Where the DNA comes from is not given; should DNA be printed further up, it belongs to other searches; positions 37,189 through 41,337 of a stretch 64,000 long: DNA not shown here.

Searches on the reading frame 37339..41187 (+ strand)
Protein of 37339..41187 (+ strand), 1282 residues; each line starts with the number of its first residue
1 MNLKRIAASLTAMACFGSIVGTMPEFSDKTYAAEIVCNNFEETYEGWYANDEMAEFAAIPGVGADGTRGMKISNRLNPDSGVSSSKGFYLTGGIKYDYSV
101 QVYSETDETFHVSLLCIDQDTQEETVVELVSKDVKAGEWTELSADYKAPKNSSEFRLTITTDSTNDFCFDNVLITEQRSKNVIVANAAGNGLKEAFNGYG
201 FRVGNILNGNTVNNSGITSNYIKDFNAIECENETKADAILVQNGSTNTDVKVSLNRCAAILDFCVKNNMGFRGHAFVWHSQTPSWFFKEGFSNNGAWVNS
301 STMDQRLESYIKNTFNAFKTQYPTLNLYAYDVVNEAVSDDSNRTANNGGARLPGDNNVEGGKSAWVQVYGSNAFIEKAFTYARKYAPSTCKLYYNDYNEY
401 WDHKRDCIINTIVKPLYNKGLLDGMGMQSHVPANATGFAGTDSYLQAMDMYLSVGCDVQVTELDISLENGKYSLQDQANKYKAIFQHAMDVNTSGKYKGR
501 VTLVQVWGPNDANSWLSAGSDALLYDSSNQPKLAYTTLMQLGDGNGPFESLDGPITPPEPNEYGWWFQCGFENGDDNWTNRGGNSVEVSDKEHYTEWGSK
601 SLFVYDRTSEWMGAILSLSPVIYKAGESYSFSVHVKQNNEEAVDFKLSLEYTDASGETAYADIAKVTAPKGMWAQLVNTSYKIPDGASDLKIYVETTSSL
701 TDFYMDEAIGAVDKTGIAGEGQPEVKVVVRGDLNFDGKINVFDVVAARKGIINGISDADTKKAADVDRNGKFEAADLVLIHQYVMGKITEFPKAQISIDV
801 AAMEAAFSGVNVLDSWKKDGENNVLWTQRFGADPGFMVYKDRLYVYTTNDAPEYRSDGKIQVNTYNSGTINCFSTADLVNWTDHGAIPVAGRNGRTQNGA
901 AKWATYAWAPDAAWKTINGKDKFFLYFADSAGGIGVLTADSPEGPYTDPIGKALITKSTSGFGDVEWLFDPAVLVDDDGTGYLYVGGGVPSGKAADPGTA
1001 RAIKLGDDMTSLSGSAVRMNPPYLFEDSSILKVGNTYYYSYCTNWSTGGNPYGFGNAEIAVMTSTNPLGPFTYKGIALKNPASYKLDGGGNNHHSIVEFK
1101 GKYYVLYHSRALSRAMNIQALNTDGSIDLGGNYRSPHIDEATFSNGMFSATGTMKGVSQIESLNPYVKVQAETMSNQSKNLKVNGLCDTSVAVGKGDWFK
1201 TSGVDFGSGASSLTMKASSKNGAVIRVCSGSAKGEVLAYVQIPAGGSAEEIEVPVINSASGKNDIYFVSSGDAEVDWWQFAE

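Call 38: search_protein_families(library=pfam, proteins=[window:37339-41187:+], max_evalue=0.0001)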
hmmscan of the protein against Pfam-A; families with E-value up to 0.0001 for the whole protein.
window:37339-41187:+ (1282 aa): 5 families
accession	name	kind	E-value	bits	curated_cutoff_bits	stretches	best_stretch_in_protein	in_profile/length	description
PF00331.26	Glyco_hydro_10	-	3.6e-78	263.4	22.1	1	192-539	2-309/311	Glycosyl hydrolase family 10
PF02018.23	CBM_4_9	-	5e-31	108.3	25.9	2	568-697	6-133/136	Carbohydrate binding domain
PF04616.20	Glyco_hydro_43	-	1.6e-27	97.1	32.2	1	828-1123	7-265/288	Glycosyl hydrolases family 43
PF03422.21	CBM_6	-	9.3e-11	42.5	28.9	1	1192-1281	27-124/125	Carbohydrate binding module (family 6)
PF00404.24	Dockerin_1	-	8.8e-10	39.1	22.9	1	731-784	2-56/57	Dockerin type I domain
